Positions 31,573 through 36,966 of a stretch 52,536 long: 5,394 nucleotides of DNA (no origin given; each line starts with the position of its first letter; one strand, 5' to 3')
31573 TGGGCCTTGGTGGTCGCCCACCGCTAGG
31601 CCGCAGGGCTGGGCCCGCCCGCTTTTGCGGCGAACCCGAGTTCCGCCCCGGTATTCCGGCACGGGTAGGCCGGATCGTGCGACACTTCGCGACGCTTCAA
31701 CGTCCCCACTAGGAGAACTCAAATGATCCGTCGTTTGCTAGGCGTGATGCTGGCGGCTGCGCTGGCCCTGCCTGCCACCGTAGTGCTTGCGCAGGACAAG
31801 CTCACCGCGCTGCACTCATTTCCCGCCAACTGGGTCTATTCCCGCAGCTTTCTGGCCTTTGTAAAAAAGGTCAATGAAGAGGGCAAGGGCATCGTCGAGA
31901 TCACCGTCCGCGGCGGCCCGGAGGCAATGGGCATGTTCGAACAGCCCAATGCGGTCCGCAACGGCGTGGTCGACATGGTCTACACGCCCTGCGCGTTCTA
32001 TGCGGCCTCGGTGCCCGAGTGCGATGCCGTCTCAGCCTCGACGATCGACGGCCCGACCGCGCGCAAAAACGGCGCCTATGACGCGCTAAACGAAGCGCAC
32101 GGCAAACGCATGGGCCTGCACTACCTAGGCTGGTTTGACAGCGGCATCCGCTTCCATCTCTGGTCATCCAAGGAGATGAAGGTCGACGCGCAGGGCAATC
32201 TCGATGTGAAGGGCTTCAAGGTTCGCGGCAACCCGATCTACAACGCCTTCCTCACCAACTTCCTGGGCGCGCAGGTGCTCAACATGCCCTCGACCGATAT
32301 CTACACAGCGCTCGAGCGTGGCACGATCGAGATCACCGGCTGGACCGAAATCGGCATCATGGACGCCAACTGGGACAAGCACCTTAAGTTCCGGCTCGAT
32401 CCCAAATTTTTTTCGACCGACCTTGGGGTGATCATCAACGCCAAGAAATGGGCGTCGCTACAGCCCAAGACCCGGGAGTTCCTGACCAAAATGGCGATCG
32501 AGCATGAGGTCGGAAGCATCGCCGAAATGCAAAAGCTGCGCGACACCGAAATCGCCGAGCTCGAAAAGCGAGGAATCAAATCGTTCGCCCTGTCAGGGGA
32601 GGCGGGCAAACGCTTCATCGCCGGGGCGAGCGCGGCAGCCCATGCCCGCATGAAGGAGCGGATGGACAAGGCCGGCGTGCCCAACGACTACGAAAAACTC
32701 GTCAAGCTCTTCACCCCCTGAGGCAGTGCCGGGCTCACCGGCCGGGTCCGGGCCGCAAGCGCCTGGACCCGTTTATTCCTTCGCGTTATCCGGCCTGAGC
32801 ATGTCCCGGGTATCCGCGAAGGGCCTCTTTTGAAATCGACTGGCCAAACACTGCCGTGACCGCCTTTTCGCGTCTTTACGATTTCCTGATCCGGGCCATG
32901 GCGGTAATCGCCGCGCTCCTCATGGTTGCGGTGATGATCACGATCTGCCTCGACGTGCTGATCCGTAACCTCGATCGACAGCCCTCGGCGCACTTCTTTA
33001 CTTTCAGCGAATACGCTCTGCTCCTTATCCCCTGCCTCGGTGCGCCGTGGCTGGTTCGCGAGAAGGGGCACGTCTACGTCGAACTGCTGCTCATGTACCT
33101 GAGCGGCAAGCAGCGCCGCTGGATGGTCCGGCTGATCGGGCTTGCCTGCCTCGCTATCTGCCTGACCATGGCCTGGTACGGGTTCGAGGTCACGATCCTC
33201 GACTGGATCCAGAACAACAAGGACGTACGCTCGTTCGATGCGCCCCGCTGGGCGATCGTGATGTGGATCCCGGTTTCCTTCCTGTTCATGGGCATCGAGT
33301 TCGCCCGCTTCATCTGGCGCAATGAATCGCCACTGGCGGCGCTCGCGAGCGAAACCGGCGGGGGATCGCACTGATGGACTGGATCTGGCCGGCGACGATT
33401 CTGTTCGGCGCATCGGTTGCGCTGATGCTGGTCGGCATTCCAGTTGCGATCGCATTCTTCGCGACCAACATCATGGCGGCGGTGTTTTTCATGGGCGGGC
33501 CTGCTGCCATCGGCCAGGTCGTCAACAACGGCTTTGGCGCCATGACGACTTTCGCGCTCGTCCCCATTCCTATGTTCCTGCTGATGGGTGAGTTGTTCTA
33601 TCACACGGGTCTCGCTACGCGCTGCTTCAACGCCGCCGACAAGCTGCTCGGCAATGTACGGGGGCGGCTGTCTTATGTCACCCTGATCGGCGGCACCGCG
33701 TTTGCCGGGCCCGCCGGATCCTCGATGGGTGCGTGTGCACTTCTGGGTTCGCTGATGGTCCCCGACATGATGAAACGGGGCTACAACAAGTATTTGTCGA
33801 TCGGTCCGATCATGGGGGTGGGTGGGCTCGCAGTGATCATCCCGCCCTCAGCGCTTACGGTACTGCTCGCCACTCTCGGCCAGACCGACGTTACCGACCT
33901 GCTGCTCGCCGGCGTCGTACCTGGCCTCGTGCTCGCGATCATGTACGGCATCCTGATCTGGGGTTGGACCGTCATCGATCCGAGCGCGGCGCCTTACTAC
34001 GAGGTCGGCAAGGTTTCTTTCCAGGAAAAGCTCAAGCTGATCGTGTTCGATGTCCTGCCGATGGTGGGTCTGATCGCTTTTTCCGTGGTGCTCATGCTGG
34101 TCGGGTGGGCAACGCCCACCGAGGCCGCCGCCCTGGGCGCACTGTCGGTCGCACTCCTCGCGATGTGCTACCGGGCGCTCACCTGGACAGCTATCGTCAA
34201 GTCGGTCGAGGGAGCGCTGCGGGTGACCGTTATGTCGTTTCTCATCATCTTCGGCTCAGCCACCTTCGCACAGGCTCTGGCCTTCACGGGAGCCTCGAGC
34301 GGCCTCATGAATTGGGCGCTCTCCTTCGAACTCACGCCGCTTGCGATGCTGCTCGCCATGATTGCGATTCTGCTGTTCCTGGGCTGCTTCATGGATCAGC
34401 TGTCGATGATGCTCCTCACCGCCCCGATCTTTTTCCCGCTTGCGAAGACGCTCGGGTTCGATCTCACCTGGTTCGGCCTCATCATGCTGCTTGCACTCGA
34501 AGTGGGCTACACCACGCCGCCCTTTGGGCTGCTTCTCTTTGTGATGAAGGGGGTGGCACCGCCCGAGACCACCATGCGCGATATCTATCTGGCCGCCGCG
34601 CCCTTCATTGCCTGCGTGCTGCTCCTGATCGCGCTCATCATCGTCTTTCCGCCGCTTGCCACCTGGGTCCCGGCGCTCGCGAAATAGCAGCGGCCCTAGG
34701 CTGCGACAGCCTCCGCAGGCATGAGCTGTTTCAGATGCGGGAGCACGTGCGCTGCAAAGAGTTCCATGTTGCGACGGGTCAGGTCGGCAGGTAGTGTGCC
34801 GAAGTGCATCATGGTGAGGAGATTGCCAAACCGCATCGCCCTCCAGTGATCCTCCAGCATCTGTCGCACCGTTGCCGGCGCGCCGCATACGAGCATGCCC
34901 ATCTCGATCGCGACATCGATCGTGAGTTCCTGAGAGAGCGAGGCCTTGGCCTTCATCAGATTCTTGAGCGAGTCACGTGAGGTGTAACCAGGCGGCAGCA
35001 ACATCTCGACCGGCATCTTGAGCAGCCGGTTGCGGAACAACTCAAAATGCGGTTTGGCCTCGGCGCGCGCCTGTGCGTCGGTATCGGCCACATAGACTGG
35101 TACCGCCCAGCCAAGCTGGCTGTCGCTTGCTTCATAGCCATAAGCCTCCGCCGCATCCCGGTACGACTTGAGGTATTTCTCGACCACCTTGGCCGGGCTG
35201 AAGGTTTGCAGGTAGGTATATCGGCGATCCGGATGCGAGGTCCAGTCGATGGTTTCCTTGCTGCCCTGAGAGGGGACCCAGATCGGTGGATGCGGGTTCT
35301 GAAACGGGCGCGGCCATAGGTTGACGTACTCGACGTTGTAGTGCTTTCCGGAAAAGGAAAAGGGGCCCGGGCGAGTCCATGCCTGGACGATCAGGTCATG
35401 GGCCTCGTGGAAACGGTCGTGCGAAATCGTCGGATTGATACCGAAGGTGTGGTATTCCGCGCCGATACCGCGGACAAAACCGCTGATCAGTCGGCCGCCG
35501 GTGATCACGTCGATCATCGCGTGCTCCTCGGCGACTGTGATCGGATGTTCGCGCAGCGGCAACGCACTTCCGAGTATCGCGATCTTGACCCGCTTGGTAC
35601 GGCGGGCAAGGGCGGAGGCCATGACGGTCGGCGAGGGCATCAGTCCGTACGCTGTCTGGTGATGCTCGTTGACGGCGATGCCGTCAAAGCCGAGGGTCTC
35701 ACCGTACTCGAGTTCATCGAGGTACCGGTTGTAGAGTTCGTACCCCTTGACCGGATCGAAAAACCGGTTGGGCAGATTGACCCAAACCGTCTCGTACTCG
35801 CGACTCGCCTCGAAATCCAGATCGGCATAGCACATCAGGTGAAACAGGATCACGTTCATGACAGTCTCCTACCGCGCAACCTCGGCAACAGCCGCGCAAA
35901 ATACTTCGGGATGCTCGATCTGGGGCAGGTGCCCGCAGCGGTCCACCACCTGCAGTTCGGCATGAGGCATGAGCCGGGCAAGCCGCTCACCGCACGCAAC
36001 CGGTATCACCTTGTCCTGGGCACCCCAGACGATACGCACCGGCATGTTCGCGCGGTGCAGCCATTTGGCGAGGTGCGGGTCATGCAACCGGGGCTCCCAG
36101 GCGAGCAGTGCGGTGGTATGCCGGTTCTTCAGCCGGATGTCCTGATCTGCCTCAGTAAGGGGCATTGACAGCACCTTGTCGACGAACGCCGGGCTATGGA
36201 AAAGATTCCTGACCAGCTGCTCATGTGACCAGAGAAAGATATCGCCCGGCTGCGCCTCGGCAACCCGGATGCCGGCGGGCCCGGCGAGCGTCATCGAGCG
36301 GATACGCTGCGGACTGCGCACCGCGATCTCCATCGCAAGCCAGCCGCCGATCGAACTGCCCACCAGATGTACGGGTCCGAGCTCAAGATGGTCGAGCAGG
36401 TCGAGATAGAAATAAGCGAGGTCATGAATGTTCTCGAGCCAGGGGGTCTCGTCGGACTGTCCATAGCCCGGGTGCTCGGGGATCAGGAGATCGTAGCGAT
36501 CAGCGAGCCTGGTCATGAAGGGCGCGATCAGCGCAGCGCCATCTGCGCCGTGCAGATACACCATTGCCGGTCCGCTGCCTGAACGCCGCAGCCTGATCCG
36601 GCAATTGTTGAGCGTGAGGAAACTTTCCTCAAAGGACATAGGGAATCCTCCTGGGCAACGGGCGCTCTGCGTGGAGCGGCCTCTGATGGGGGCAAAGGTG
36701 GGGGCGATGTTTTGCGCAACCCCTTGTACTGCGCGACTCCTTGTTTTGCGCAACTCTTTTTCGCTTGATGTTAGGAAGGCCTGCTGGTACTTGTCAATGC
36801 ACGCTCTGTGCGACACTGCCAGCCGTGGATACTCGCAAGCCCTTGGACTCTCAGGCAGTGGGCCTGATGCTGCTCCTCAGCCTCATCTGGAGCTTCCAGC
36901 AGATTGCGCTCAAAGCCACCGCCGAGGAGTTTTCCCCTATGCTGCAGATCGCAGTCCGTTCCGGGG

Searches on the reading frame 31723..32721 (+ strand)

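Call 59: search_protein_families(library=pfam, proteins=[window:31723-32721:+], max_evalue=0.00001)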
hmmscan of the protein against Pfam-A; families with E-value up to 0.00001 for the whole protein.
window:31723-32721:+ (332 aa): 1 family
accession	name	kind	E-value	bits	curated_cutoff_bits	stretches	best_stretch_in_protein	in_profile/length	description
PF03480.18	DctP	-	6.2e-20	72.1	23.4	1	38-301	10-274/286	Bacterial extracellular solute-binding protein, family 7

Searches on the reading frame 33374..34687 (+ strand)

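Call 59: search_protein_families(library=pfam, proteins=[window:33374-34687:+], max_evalue=0.00001)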
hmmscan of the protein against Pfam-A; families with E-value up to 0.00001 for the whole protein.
window:33374-34687:+ (437 aa): 1 family
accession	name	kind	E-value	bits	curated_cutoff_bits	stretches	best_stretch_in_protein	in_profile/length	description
PF06808.19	DctM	-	2e-68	231.6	23.8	1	13-427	3-412/413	Tripartite ATP-independent periplasmic transporter, DctM component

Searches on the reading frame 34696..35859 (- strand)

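Call 59: search_protein_families(library=pfam, proteins=[window:34696-35859:-], max_evalue=0.00001)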
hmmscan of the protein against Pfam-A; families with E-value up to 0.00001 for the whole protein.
window:34696-35859:- (387 aa): 1 family
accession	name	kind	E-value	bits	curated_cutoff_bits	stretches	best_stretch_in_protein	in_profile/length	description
PF00296.26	Bac_luciferase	-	6.7e-42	144.4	27.9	1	42-337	21-306/314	Luciferase-like monooxygenase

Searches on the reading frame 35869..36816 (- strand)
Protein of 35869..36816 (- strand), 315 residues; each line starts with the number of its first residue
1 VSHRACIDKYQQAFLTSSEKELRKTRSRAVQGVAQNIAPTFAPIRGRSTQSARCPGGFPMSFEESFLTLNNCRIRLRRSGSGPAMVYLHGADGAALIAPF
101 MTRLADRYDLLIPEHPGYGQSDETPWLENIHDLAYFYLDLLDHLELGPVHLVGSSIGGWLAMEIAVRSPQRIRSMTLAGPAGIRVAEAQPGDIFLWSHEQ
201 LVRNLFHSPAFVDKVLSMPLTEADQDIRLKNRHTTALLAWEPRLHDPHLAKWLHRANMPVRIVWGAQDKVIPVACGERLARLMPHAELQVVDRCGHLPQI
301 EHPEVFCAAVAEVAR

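Call 59: search_protein_families(library=pfam, proteins=[window:35869-36816:-], max_evalue=0.00001)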
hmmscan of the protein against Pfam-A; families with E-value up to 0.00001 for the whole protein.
window:35869-36816:- (315 aa): 4 families
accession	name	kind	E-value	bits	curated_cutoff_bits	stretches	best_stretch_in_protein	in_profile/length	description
PF00561.26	Abhydrolase_1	-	4.3e-26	92.5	25.8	2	83-186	1-112/245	alpha/beta hydrolase fold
PF12697.13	Abhydrolase_6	-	1.8e-18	68.4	26.3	1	86-309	2-217/217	Alpha/beta hydrolase family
PF12146.15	Hydrolase_4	-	1.7e-10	41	27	1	86-298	8-234/239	Serine aminopeptidase, S33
PF00975.26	Thioesterase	-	1.3e-06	29.2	26.4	1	98-168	17-87/226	Thioesterase domain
